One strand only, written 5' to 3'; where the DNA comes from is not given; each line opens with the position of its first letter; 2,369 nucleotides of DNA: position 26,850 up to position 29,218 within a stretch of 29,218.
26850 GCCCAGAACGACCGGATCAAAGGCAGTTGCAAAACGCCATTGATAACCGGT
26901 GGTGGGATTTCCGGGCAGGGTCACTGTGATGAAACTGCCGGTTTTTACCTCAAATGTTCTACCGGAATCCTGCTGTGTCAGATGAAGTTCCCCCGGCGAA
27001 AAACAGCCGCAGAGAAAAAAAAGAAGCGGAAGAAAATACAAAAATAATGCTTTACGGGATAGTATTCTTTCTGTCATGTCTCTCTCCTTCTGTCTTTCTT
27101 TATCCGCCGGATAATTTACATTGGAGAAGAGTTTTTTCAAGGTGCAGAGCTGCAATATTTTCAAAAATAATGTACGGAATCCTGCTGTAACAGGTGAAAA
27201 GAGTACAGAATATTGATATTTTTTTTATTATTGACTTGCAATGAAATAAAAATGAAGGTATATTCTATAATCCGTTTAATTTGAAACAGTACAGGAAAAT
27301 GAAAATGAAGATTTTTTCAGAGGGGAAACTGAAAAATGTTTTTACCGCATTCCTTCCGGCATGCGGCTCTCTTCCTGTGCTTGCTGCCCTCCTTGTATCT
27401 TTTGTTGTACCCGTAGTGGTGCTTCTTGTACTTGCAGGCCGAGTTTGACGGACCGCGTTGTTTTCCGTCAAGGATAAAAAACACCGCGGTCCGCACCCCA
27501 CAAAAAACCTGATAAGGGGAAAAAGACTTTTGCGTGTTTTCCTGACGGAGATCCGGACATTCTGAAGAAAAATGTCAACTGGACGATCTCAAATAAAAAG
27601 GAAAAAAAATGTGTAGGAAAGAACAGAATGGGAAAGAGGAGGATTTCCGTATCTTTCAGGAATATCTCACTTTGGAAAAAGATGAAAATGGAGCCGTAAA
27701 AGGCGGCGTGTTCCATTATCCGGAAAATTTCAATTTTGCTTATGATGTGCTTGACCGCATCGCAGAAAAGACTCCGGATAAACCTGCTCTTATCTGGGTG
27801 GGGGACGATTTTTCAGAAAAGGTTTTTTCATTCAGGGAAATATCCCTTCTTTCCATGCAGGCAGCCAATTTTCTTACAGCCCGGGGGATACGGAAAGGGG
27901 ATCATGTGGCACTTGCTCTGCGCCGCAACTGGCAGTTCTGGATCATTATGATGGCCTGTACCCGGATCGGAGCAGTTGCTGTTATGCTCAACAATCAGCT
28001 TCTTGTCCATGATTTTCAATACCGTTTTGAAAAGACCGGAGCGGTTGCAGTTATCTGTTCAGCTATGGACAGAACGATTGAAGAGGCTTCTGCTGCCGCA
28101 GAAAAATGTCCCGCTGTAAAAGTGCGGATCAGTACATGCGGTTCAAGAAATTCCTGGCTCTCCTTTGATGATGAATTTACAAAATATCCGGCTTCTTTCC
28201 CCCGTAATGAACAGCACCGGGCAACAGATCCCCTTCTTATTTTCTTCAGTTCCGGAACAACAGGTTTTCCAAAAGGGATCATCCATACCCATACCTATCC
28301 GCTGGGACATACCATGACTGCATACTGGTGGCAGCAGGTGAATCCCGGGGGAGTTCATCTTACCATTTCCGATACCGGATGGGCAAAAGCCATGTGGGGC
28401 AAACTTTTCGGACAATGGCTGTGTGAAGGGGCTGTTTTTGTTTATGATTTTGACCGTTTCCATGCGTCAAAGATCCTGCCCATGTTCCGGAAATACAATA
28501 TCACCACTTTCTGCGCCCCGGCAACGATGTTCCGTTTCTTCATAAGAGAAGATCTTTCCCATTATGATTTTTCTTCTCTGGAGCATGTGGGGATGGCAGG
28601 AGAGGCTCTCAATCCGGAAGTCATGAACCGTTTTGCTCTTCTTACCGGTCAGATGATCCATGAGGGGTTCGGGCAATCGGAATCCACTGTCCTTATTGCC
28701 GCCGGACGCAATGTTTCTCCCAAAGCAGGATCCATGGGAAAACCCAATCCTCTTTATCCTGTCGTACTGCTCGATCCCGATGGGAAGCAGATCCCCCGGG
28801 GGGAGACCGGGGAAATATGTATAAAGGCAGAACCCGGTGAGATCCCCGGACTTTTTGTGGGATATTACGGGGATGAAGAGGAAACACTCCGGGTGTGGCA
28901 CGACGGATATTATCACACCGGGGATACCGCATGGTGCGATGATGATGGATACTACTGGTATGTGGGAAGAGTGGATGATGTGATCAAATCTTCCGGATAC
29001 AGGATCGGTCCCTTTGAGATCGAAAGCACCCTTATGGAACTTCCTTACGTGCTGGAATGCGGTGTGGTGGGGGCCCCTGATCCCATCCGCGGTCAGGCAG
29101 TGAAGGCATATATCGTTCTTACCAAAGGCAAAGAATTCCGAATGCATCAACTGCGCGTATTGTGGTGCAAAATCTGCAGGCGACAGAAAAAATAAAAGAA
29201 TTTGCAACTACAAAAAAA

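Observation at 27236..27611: Hidden Val/Leu-rich leader peptide upstream of an acyl-CoA synthetase: candidate BCAA-sensing attenuation of branched-chain fatty acid salvage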

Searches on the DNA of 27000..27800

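Call 4: search_rna_families(source=window, start=27000, end=27800, threshold=evalue, max_evalue=10)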
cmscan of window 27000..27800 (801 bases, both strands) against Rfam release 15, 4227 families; matches with E-value up to 10: 9.
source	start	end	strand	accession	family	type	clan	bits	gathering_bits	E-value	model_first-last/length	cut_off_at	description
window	27447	27588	-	RF02342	ar7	Gene; sRNA;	-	25.6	60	0.0064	1-145/145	no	Alphaproteobacterial sRNA ar7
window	27549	27690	+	RF00225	IRES_Tobamo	Cis-reg; IRES;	-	19.4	50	2.4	1-151/151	no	Tobamovirus internal ribosome entry site (IRES)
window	27389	27490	-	RF02981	FTHFS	Cis-reg;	-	18.1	72.6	4.4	1-117/117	no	FTHFS RNA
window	27271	27294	-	RF04332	Plastid-rpoB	Cis-reg;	-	16.7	45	4.1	1-49/49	no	Plastid-rpoB 5UTR RNA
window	27550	27591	+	RF01099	PK-IAV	Cis-reg;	-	16.3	47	1.7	1-48/48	no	Pseudoknot of influenza A virus gene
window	27205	27275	+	RF01167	sn2429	Gene; snRNA; snoRNA; CD-box;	-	16.3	50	3.3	1-77/77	no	Small nucleolar RNA sn2429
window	27277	27362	-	RF03056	RAGATH-35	Gene; sRNA;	-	15.6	38.9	6.3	1-87/87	no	RAGATH-35 RNA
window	27246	27366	+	RF00628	RgsA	Gene; sRNA;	-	14.6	88.4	0.41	1-194/194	no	RgsA sRNA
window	27000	27112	-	RF01911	MIR2118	Gene; miRNA;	-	14.4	85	6.6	1-155/170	3'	MIR2118 microRNA precursor family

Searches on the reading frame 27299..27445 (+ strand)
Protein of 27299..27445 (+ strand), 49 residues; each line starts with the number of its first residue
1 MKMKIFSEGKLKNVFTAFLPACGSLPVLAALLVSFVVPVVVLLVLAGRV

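Call 9: search_protein_families(library=pfam, proteins=[window:27299-27445:+])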
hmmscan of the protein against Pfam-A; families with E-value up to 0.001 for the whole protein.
window:27299-27445:+ (49 aa): 0 families

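Call 10: search_protein_families(library=ncbifam, proteins=[window:27299-27445:+])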
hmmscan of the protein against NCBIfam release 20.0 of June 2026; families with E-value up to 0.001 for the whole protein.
window:27299-27445:+ (49 aa): 0 families

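Call 22: find_homologous_proteins(query=window:27299-27445:+, max_evalue=10)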
Query window:27299-27445:+ (49 aa): 1 proteins with E <= 10 among 2 candidates. Only proteins of 26 to 86 residues were searched: fused or split forms outside these lengths cannot appear, so this answer is no evidence that the protein stands alone or is whole; lengths 'longer' or 'shorter' looks for them.
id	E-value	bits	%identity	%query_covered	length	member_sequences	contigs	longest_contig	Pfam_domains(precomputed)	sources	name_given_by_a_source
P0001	5.3e-20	87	100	96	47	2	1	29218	-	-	-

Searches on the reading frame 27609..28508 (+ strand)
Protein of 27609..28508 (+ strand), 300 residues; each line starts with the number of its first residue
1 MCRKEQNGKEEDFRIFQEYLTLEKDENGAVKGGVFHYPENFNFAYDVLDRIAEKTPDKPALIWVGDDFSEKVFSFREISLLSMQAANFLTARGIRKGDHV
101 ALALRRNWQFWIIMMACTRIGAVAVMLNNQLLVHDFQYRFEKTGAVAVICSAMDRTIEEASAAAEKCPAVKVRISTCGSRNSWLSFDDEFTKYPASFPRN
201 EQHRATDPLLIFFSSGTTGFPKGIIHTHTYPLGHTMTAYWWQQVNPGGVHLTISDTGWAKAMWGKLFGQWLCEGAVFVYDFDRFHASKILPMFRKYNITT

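Call 23: find_related_loci(query=window:27609-28508:+, collection=metagenome_contigs, flank=1500)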
Query window:27609-28508:+ (300 aa) in metagenome_contigs; peptide patterns used: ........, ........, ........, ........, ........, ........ (x = any residue, [..] = any of these).
443 stretches matched a pattern; 334 encode a relative of the query (tblastn E <= 1e-3); the best 80 are kept; 80 distinct loci.
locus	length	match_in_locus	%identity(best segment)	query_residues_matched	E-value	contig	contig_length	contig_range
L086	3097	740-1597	59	15-300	4e-119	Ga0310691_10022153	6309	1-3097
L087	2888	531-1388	58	15-300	9e-118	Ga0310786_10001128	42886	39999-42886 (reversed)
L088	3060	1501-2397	57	5-300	8e-116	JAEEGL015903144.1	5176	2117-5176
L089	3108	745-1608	52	14-300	5e-106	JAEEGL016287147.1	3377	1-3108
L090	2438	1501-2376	51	10-300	6e-105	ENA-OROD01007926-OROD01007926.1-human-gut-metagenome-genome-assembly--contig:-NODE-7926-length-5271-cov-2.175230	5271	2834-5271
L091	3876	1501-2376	51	10-300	3e-103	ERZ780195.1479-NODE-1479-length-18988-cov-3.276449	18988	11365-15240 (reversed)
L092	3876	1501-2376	51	10-300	3e-103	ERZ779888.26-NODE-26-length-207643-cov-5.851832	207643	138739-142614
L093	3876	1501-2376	51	10-300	3e-103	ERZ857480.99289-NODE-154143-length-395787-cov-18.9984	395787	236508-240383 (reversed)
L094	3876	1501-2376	51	10-300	2e-103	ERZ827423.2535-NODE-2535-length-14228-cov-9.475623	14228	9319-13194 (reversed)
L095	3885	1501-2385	52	9-300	8e-103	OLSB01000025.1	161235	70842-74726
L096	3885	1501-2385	52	9-300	8e-103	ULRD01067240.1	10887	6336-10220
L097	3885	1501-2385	52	9-300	8e-103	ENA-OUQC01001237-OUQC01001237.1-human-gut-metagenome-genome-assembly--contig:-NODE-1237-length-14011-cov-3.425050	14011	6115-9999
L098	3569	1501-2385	52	9-300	4e-102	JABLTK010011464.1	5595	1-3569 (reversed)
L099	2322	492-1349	50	15-300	1e-105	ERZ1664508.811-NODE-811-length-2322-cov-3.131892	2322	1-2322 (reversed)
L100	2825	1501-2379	48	9-300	1e-101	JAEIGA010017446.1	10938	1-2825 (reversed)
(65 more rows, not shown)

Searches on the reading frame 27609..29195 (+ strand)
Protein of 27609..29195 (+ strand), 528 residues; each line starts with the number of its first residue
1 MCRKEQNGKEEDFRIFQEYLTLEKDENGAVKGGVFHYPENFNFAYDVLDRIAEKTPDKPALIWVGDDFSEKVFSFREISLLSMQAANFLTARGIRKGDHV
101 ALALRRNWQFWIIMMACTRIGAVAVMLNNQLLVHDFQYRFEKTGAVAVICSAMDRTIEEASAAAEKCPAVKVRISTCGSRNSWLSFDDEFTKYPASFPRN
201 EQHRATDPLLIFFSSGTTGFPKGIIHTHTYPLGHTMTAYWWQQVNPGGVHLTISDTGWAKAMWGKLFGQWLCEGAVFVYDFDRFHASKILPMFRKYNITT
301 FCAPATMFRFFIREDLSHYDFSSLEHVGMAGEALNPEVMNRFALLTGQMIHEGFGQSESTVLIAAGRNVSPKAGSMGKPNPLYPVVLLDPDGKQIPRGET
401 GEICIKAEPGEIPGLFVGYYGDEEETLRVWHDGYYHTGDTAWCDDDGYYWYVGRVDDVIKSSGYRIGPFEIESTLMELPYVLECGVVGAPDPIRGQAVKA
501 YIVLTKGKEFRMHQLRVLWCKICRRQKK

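Call 9: search_protein_families(library=pfam, proteins=[window:27609-29195:+])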
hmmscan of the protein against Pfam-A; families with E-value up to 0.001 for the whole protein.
window:27609-29195:+ (528 aa): 2 families
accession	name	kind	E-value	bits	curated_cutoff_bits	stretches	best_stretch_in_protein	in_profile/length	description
PF00501.34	AMP-binding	-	4.4e-68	230.3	29.9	1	49-420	2-384/384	AMP-binding enzyme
PF13193.12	AMP-binding_C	-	3.5e-10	41.1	24.5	1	470-508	1-39/76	AMP-binding enzyme C-terminal domain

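Call 10: search_protein_families(library=ncbifam, proteins=[window:27609-29195:+])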
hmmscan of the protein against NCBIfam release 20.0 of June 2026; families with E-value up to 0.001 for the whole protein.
window:27609-29195:+ (528 aa): 99 families (the best 25 are shown)
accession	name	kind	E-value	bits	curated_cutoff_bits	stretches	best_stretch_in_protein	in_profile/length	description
NF047394.1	AcylCoAsynMbcS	equivalog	4.7e-100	335.7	850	1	37-509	8-471/525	acyl-CoA synthetase MbcS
NF003313.0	PRK04319.1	equivalog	3.7e-89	299.5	729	1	38-510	40-513/574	acetate--CoA ligase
NF004837.0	PRK06187.1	subfamily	3e-76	256.8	476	1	45-516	11-483/531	long-chain-fatty-acid--CoA ligase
TIGR02188.1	Ac_CoA_lig_AcsA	equivalog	1.5e-70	238.2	724.95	1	38-516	53-562/629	acetate--CoA ligase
NF001208.0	PRK00174.1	subfamily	7.5e-68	229.4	657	1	39-511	75-573/649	acetate--CoA ligase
NF006182.0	PRK08316.1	subfamily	2.9e-59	200.9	663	1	46-515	15-477/523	fatty acyl-CoA synthetase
NF006181.0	PRK08314.1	subfamily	1.1e-57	195.5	705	2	197-521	195-519/563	long-chain-fatty-acid--CoA ligase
NF005947.1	PRK08008.1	equivalog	1.5e-56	192.1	651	1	47-515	12-481/518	crotonobetaine/carnitine-CoA ligase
NF004808.0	PRK06155.1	equivalog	8.9e-56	189.3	722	1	46-515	25-482/542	ATP-dependent acyl-CoA ligase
TIGR02262.1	benz_CoA_lig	subfamily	8.3e-54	183.1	375.25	1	39-510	1-461/508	benzoate-CoA ligase family protein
NF009233.0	PRK12583.1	subfamily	1.3e-51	175.7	832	2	199-521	194-515/558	fatty acid CoA ligase family protein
NF004822.0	PRK06178.1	equivalog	3.9e-50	171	782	2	204-521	211-533/571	acyl-CoA synthetase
NF005463.0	PRK07059.1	subfamily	1.2e-48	165.8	869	2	291-504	295-506/557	long-chain-fatty-acid--CoA ligase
TIGR01733.1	AA-adenyl-dom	subfamily_domain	6.1e-48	163.6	317.4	1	74-484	1-407/409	amino acid adenylation domain-containing protein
NF053567.1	HBDA_AROS1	equivalog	9.7e-48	162.8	1000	1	69-492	36-453/523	3-hydroxybenzoate--CoA ligase HbdA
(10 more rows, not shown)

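Call 13: find_related_loci(query=window:27609-29195:+, collection=genome_contigs, flank=3000)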
Query window:27609-29195:+ (528 aa) in genome_contigs; peptide patterns used: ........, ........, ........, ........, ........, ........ (x = any residue, [..] = any of these).
599 stretches matched a pattern (row limit reached: there are more); 581 encode a relative of the query (tblastn E <= 1e-3); the best 80 are kept; 80 distinct loci.
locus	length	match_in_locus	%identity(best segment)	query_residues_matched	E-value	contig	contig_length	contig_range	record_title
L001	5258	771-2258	86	14-509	0e+0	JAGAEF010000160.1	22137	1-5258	MAG: Lentisphaeria bacterium isolate RGIG8362 Water_buffalos_Rumen.Co__c4159978, whole genome shotgun sequence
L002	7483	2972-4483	60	4-508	0e+0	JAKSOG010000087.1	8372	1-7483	MAG: Victivallaceae bacterium isolate Horse_feces171 MAG171_87, whole genome shotgun sequence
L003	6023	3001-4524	55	3-509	0e+0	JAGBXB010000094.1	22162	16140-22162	MAG: Lentisphaeria bacterium isolate RGIG9525 Yak_Cecum.Co__c2855848, whole genome shotgun sequence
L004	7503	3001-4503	57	10-509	0e+0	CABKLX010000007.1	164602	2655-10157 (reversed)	uncultured Clostridiales bacterium isolate MGYG-HGUT-01271 genome assembly, contig: NODE_23_length_164602_cov_20.4999, w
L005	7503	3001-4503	57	10-509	0e+0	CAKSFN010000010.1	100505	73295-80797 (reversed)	MAG: uncultured Eubacteriales bacterium isolate REFINED_METABAT215_TOP10_CONTIGS_1500_ASSEMBLY_K77_MERGED__Hadza_MoBio_C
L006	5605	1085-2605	55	3-508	0e+0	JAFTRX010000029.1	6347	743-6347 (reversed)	MAG: Lentisphaeria bacterium isolate RGIG4094 Roe_deer_Cecum.Co__c377654, whole genome shotgun sequence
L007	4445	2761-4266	56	9-509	0e+0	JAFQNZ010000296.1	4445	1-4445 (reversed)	MAG: Clostridia bacterium isolate RGIG1993 Goat_Colon-1__c835383, whole genome shotgun sequence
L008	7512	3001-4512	55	7-509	0e+0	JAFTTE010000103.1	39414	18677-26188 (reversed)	MAG: Clostridia bacterium isolate RGIG4127 Roe_deer_Colon-1__c475792, whole genome shotgun sequence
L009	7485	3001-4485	55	15-509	0e+0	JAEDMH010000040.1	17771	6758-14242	MAG: Lentisphaeria bacterium isolate MAG261 NODE_3206_length_17771_cov_12.254064, whole genome shotgun sequence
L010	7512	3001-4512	55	7-509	0e+0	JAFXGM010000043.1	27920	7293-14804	MAG: Clostridia bacterium isolate RGIG6394 Sheep_Rectum-5__c839514, whole genome shotgun sequence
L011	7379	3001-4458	56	25-509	0e+0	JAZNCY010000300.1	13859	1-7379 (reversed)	MAG: Acutalibacteraceae bacterium isolate T1900044729_TS20190195.MAGScoT_cleanbin_000040 SGB_1993_k141_245062, whole gen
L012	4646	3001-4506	56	9-509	0e+0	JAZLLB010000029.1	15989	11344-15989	MAG: Acutalibacteraceae bacterium isolate T1900044958_TA20190014.MAGScoT_cleanbin_000025 SGB_3885_k141_513746, whole gen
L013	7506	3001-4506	56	9-509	0e+0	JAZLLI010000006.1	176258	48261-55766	MAG: Acutalibacteraceae bacterium isolate T1900044958_TA20190014.MAGScoT_cleanbin_000007 SGB_3878_k141_165761, whole gen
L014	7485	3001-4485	55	15-509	0e+0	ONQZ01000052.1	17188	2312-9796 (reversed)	uncultured Lentisphaerae bacterium isolate RUG555 genome assembly, contig: scaffold_2007, whole genome shotgun sequence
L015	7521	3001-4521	54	3-508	0e+0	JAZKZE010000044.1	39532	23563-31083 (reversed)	MAG: Victivallales bacterium isolate T1900045092_TC20190086.MAGScoT_cleanbin_000011 SGB_4714_k141_3131580, whole genome 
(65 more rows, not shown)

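Call 31: search_protein_families(library=pfam, proteins=[L001:2481-3047:+, L001:2439-3029:-, L001:3141-5126:-], max_evalue=0.0001)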
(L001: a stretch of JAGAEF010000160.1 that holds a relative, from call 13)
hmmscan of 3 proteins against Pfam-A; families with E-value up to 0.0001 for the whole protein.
L001:2481-3047:+ (188 aa): 0 families

L001:2439-3029:- (196 aa): 2 families
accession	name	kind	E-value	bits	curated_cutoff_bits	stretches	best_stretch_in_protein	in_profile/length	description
PF08334.16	T2SSG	-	9.9e-08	32.5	21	0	118-156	60-99/108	Type II secretion system (T2SS), protein G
PF07963.17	N_methyl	-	2e-06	27.6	21.2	1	4-28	2-26/27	Prokaryotic N-terminal methylation motif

L001:3141-5126:- (661 aa): 0 families

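Call 49: search_solved_structures(query=window:27609-29135:+, max_evalue=1e-40)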
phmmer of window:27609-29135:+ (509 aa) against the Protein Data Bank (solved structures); distinct sequences matched with E-value up to 1e-40: 27.
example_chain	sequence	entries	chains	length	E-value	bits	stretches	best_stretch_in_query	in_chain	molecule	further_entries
3etc_A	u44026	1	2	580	1.2e-159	535.3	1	37-506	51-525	AMP-binding protein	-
8biq_D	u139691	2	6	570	1.6e-93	317.1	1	39-507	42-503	4-hydroxybutyrate--CoA ligase 1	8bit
2wd9_A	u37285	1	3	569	2e-85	290.3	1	33-505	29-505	ACYL-COENZYME A SYNTHETASE ACSM2A, MITOCHONDRIAL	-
2vze_A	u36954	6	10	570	2e-85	290.3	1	33-505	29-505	ACYL-COENZYME A SYNTHETASE ACSM2A, MITOCHONDRIAL | Acyl-coenzyme A synthetase ACSM2A, mitochondrial precursor | Acyl-coenzyme A synthetase ACSM2A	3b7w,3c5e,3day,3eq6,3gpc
9g79_B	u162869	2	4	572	7.1e-64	219.2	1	32-508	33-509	Acetyl-coenzyme A synthetase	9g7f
5u2a_A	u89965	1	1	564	2.8e-51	177.6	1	60-508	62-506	AMP-dependent synthetase and ligase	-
7kds_A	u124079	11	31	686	2.4e-50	174.5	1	37-508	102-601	Acetyl-coenzyme A synthetase 2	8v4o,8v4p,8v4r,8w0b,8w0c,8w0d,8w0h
4wv3_A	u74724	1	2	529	3.7e-50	173.9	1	44-505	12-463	Anthranilate-CoA ligase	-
2p2b_A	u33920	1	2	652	5e-50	173.5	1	40-509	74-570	Acetyl-coenzyme A synthetase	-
8rpk_A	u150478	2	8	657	8e-50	172.8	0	205-508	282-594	Acetate--CoA ligase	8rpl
2p2m_A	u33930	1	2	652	1.6e-49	171.8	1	40-509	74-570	Acetyl-coenzyme A synthetase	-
2p2j_A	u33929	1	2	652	1.8e-49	171.7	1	40-509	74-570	Acetyl-coenzyme A synthetase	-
2p20_A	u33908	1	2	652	1.8e-49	171.7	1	40-509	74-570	Acetyl-coenzyme A synthetase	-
2p2q_A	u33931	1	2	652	1.8e-49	171.7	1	40-509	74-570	Acetyl-coenzyme A synthetase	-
2p2f_A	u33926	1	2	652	1.8e-49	171.6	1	40-509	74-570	Acetyl-coenzyme A synthetase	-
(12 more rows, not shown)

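Call 51: search_solved_structures(query=window:27609-29135:+, max_evalue=1e-100, show_alignments=1)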
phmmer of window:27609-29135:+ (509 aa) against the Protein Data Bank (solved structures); distinct sequences matched with E-value up to 1e-100: 1.
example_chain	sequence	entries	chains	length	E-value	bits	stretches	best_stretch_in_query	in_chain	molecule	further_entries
3etc_A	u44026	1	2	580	1.2e-159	535.3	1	37-506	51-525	AMP-binding protein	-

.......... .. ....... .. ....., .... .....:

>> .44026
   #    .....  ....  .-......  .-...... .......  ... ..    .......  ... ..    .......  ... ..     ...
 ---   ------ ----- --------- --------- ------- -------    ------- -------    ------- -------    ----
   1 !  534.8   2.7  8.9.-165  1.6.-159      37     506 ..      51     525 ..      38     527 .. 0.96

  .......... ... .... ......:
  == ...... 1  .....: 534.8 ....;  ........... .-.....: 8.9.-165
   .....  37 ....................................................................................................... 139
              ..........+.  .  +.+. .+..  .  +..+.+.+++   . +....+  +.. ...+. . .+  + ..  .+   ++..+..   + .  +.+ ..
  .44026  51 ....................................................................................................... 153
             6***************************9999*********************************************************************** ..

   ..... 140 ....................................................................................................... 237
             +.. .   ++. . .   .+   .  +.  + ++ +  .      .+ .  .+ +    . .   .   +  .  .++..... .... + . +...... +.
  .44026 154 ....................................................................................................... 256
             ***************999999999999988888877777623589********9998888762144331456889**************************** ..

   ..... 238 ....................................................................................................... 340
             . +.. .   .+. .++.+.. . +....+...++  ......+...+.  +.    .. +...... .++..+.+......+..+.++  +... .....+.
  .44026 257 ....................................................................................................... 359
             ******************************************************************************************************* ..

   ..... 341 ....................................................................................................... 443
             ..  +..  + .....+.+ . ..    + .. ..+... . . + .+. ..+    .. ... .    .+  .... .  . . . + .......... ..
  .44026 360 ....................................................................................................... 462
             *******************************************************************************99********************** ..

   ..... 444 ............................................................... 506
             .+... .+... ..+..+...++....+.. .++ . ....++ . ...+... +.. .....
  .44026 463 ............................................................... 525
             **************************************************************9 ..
